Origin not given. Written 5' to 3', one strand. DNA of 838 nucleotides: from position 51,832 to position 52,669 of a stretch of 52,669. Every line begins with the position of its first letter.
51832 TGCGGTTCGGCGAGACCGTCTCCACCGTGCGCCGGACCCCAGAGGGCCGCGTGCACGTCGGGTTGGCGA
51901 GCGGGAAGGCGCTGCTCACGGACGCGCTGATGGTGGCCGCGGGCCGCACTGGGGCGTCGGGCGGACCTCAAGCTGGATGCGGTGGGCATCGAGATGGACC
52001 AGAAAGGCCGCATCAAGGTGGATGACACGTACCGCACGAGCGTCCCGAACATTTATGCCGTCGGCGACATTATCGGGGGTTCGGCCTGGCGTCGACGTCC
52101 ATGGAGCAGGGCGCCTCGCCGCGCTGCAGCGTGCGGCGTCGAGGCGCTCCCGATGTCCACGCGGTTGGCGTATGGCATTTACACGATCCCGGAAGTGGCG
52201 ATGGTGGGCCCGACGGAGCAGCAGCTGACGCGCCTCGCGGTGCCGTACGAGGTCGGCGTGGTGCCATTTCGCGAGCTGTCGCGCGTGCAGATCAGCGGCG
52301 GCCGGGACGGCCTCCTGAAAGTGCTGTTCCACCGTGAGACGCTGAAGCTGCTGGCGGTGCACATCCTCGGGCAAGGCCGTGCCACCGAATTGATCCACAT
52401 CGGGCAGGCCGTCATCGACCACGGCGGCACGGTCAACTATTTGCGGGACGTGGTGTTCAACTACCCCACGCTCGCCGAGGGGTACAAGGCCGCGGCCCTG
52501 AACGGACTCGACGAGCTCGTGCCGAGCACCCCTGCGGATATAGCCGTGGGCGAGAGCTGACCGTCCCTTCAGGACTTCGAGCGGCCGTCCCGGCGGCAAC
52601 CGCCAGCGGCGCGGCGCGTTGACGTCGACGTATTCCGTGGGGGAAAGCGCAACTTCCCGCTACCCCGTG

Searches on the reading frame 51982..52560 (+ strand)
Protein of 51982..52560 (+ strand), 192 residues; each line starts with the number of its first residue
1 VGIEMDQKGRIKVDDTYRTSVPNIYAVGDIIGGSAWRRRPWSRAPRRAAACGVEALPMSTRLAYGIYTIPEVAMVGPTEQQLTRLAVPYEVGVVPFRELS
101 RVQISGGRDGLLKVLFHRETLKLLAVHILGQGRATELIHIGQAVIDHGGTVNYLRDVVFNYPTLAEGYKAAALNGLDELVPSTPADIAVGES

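Call 24: search_protein_families(library=pfam, proteins=[window:51982-52560:+], max_evalue=0.001)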
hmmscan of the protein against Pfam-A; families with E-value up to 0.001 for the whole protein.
window:51982-52560:+ (192 aa): 2 families
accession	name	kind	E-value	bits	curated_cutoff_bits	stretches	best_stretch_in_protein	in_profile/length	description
PF02852.28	Pyr_redox_dim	-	5e-24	85.1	25.3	1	64-171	3-109/110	Pyridine nucleotide-disulphide oxidoreductase, dimerisation domain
PF07992.20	Pyr_redox_2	-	8.8e-09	35.6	26.1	1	1-37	247-278/291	Pyridine nucleotide-disulphide oxidoreductase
